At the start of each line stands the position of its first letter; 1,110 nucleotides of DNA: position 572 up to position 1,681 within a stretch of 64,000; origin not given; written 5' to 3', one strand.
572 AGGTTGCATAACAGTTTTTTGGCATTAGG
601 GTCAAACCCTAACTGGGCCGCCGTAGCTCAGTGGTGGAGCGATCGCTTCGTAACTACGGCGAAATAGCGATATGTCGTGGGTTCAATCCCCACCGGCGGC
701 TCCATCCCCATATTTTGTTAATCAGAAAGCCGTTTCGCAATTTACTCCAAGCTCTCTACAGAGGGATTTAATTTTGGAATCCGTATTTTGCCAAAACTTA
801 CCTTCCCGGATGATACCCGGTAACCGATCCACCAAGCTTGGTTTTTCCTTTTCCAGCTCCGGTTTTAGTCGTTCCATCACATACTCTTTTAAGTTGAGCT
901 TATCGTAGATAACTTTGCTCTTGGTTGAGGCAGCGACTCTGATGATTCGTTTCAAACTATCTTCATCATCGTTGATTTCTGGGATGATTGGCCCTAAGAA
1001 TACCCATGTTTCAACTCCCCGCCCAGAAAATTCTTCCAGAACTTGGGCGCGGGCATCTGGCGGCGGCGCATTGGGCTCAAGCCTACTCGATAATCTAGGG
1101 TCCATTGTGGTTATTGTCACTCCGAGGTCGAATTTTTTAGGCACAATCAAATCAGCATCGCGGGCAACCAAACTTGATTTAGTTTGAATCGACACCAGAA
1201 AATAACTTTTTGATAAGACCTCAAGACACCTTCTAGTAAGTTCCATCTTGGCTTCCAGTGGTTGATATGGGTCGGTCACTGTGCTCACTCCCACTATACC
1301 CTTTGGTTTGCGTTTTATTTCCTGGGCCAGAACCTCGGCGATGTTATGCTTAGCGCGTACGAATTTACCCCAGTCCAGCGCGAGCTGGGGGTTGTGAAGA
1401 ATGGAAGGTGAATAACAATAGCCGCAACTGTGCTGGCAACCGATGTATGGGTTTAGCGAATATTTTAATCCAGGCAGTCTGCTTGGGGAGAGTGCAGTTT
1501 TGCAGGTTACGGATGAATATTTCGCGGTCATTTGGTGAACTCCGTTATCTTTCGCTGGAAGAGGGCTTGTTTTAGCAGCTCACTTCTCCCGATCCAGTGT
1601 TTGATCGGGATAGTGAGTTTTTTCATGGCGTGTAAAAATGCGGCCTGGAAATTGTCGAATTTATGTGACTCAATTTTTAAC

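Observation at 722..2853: NreA-like repair protein translationally coupled to an SPL-like radical SAM enzyme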

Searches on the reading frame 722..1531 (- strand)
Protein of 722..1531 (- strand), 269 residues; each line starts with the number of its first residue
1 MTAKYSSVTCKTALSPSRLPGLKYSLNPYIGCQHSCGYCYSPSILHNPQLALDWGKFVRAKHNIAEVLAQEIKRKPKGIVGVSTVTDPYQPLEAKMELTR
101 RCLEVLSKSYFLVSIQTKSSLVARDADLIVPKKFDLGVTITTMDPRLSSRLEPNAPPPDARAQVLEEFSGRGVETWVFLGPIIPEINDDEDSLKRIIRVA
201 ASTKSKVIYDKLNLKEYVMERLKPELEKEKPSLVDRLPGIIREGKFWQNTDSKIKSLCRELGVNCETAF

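Call 3: search_protein_families(library=pfam, proteins=[window:722-1531:-], max_evalue=0.1)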
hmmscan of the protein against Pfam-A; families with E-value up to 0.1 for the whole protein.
window:722-1531:- (269 aa): 1 family
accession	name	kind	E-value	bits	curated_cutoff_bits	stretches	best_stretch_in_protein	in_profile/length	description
PF04055.27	Radical_SAM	-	1.2e-10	42.2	29.5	1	27-190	2-158/166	Radical SAM superfamily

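Call 4: search_protein_families(library=ncbifam, proteins=[window:722-1531:-], max_evalue=0.1)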
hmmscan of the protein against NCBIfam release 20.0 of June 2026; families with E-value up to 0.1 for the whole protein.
window:722-1531:- (269 aa): 6 families
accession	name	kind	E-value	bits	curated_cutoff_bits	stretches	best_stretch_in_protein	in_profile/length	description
NF033668.1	rSAM_PA0069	hypoth_equivalog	5.9e-43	147.2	360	1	21-255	56-297/348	PA0069 family radical SAM protein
NF038135.1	rSAM_Rv2578c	equivalog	6.3e-35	120.7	430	1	8-248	43-296/317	Rv2578c family radical SAM protein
TIGR04470.1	rSAM_mob_pairB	equivalog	7.8e-28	97.6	410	1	8-263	4-254/285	radical SAM mobile pair protein B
NF038136.1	rSAM_Rv_intein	exception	8.8e-28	97.5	700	2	54-249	352-554/574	intein-containing Rv2578c family radical SAM protein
NF048010.1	SfplDhtActHpsHDes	equivalog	0.00055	18.8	430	1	180-214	229-263/298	(2S)-3-sulfopropanediol dehydratase activating enzyme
TIGR02494.1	PFLE_PFLC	subfamily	0.034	13.4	174.35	0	180-214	219-254/293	glycyl-radical enzyme activating protein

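Call 7: search_solved_structures(query=window:722-1531:-, max_evalue=1)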
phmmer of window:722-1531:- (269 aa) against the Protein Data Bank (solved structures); distinct sequences matched with E-value up to 1: 0.

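Call 17: find_homologous_proteins(query=window:722-1531:-)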
Query window:722-1531:- (269 aa): 1806 proteins with E <= 0.001 among 2527 candidates; the best 120 are listed.
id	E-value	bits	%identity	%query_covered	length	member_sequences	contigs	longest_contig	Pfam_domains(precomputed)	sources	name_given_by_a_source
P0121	7.5e-177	604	100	100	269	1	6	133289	PF04055.28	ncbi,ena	-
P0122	5.1e-126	438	72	100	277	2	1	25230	PF04055.28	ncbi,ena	-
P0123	6.0e-125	434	71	100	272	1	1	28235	PF04055.28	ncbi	ncbi:MAG: radical SAM protein [Methanobacteriota archaeon]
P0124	8.4e-125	434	69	100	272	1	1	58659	PF04055.28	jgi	jgi:DNA repair photolyase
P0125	7.9e-124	430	70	100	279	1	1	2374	PF04055.28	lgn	-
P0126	1.2e-123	430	70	100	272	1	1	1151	PF04055.28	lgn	-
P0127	1.9e-123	429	69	100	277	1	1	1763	PF04055.28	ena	-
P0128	5.2e-122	424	69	100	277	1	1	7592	PF04055.28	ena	-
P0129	1.2e-121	423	69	100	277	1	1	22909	PF04055.28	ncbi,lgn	-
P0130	3.6e-121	422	69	100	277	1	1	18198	PF04055.28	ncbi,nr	ncbi:MAG: radical SAM protein [Candidatus Hodarchaeaceae archaeon]|nr:radical SAM protein [Candidatu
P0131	7.2e-121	421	67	100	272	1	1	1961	PF04055.28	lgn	-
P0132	1.9e-120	419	69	100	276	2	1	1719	PF04055.28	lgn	-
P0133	4.2e-120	418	70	100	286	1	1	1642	PF04055.28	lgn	-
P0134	1.1e-119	417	68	100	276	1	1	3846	PF04055.28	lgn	-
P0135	2.3e-118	412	66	100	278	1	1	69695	PF04055.28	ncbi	-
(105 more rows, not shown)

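Call 32: search_solved_structures(query=A2, max_evalue=10, show_alignments=2)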
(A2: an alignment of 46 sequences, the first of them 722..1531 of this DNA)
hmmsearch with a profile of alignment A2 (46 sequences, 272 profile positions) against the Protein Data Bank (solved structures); distinct sequences matched with E-value up to 10: 6.
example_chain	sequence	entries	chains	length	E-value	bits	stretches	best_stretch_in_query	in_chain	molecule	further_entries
5cwo_A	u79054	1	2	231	0.11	15.1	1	192-250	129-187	Designed helical repeat protein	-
4bed_A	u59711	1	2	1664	0.13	14.9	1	121-164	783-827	HEMOCYANIN KLH1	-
7wjg_A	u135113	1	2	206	0.2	14.2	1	97-171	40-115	Putative transcriptional regulator (GntR family)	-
4fhe_A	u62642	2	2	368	3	10.4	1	16-48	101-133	Spore photoproduct lyase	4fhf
4fhc_A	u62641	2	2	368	3.1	10.3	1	16-48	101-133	Spore photoproduct lyase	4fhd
4fhg_A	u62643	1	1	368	3.3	10.2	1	16-48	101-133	Spore photoproduct lyase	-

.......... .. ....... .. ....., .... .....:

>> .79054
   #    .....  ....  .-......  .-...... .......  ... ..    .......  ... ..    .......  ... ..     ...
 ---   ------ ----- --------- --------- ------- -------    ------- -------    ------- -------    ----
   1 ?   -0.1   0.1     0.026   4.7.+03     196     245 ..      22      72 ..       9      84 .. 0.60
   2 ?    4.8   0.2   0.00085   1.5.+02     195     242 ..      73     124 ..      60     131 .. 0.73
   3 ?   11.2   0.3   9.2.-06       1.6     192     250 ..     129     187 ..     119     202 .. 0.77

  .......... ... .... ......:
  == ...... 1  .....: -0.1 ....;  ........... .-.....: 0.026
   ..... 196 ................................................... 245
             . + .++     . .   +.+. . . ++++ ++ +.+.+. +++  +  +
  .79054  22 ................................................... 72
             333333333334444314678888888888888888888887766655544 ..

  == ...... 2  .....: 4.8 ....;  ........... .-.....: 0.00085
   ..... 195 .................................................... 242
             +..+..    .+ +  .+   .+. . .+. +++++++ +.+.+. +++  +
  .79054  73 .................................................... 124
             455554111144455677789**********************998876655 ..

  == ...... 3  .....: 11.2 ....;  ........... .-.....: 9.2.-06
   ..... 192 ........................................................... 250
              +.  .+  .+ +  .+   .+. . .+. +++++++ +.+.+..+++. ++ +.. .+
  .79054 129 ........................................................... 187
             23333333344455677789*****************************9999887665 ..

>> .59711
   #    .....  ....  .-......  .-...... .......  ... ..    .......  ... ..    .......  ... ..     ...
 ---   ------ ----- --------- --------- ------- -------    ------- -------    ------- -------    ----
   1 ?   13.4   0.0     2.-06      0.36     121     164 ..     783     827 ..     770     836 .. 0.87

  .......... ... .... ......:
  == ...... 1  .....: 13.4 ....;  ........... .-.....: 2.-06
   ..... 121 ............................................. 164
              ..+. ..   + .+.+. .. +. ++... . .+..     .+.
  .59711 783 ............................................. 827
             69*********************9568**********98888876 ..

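Call 44: predict_structure(alignment_id=A2)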
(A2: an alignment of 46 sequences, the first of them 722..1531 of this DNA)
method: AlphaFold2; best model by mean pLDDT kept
length: 269 residues; sequences in the alignment: 46
mean_pLDDT: 87.7   pTM: 0.86
mean pLDDT of the five models: 87.7, 86.8, 84.4, 84.3, 80.5
residues with pLDDT >= 90: 153; 70-90: 85; 50-70: 30; < 50: 1
segments of 3 or more residues with pLDDT < 50: none
pLDDT, mean of each block of 10 residues (from residue 1): 81 87 90 61 65 75 96 96 79 91 97 92 94 95 91 86 96 96 92 98 96 72 86 88 83 97 91
secondary structure, 60 per line:
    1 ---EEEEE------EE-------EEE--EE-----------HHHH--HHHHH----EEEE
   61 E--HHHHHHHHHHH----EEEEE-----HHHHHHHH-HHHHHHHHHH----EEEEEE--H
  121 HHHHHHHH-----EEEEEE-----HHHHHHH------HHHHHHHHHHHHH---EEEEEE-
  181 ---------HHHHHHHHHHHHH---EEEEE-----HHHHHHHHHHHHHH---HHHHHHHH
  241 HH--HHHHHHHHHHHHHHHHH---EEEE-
elements in order: E4-8 E24-26 H42-45 H48-52 E57-61 H64-74 E79-83 H89-96 H98-107 E112-117 H120-128 E134-139 H145-151 H158-170 E174-179 H190-202 E206-210 H216-229 H233-242 H245-261 E265-268

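Call 51: search_solved_structures(query=A2, max_evalue=10, show_alignments=5)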
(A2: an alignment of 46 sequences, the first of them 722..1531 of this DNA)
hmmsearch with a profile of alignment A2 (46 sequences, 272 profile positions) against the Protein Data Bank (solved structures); distinct sequences matched with E-value up to 10: 6.
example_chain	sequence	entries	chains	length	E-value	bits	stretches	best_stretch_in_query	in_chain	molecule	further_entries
5cwo_A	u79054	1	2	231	0.11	15.1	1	192-250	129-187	Designed helical repeat protein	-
4bed_A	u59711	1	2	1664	0.13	14.9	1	121-164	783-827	HEMOCYANIN KLH1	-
7wjg_A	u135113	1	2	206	0.2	14.2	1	97-171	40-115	Putative transcriptional regulator (GntR family)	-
4fhe_A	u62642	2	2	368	3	10.4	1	16-48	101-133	Spore photoproduct lyase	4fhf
4fhc_A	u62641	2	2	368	3.1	10.3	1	16-48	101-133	Spore photoproduct lyase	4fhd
4fhg_A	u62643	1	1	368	3.3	10.2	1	16-48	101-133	Spore photoproduct lyase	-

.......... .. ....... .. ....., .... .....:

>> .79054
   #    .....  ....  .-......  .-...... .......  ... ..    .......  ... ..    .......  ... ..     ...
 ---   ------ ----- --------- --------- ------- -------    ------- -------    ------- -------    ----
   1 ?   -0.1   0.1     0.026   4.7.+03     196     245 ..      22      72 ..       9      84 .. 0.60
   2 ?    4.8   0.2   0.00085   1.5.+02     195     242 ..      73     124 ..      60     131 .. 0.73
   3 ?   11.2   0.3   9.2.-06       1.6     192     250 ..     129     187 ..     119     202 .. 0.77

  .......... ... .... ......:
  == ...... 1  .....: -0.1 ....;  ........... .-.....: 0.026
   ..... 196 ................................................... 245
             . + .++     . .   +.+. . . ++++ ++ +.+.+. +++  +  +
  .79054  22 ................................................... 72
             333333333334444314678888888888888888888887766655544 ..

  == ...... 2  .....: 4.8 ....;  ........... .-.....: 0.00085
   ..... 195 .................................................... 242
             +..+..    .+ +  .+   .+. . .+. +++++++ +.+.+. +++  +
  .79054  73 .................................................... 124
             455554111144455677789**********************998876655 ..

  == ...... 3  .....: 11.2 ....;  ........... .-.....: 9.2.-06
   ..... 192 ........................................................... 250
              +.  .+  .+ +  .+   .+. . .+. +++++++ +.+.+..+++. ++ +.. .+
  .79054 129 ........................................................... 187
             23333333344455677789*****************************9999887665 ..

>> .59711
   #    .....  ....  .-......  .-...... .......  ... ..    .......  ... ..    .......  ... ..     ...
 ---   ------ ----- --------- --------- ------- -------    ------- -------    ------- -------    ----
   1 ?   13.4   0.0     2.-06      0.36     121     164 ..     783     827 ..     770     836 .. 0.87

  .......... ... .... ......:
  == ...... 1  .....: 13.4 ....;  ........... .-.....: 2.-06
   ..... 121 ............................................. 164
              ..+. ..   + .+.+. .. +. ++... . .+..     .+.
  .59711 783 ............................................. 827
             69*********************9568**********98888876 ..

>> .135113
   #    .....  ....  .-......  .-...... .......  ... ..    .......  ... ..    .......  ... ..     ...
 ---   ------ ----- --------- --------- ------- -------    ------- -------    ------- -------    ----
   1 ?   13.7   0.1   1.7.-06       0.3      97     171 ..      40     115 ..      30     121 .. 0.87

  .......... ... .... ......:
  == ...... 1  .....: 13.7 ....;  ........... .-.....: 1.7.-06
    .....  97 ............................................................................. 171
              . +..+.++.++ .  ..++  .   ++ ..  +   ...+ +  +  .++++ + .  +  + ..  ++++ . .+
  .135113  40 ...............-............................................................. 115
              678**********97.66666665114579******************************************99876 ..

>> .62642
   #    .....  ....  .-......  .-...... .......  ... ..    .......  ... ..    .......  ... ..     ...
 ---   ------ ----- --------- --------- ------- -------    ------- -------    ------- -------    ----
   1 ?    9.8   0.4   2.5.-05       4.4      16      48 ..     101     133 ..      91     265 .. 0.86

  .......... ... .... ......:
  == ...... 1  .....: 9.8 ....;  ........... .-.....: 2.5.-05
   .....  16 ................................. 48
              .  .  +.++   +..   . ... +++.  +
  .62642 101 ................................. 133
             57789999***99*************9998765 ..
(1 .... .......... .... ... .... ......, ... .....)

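Call 55: find_encoding_contigs(protein=P0121, flank=3000, max_places=6)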
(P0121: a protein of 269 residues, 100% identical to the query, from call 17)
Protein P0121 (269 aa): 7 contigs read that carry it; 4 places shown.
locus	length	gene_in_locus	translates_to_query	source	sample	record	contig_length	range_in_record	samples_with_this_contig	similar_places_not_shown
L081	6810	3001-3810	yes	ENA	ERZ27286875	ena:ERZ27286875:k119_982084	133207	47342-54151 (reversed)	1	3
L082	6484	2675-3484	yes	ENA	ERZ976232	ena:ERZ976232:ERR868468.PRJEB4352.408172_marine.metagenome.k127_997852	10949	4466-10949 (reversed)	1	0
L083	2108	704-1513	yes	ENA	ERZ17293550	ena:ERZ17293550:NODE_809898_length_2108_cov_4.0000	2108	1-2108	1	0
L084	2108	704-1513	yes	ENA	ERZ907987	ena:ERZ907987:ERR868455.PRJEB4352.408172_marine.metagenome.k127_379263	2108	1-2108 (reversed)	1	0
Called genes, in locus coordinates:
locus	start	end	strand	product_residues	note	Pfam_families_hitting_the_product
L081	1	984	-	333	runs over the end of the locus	PF01866:Diphthamide_syn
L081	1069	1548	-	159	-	PF03358:FMN_red (faint), PF00258:Flavodoxin_1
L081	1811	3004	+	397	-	PF04894:Nre_N, PF04895:Nre_C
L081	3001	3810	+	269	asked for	PF04055:Radical_SAM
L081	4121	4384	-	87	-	-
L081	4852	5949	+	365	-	PF01950:FBPase_3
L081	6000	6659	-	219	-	PF09335:VTT_dom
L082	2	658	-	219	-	?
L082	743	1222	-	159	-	PF03358:FMN_red (faint), PF00258:Flavodoxin_1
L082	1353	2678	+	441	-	PF04894:Nre_N, PF04895:Nre_C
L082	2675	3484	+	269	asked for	PF04055:Radical_SAM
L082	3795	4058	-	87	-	-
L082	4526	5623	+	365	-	PF01950:FBPase_3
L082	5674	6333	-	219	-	PF09335:VTT_dom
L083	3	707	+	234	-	?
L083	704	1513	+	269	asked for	PF04055:Radical_SAM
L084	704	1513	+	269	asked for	PF04055:Radical_SAM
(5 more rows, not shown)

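Call 58: search_protein_families(library=padloc, proteins=[window:722-1531:-], max_evalue=0.01)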
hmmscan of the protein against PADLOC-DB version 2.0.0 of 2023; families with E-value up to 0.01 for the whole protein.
window:722-1531:- (269 aa): 0 families
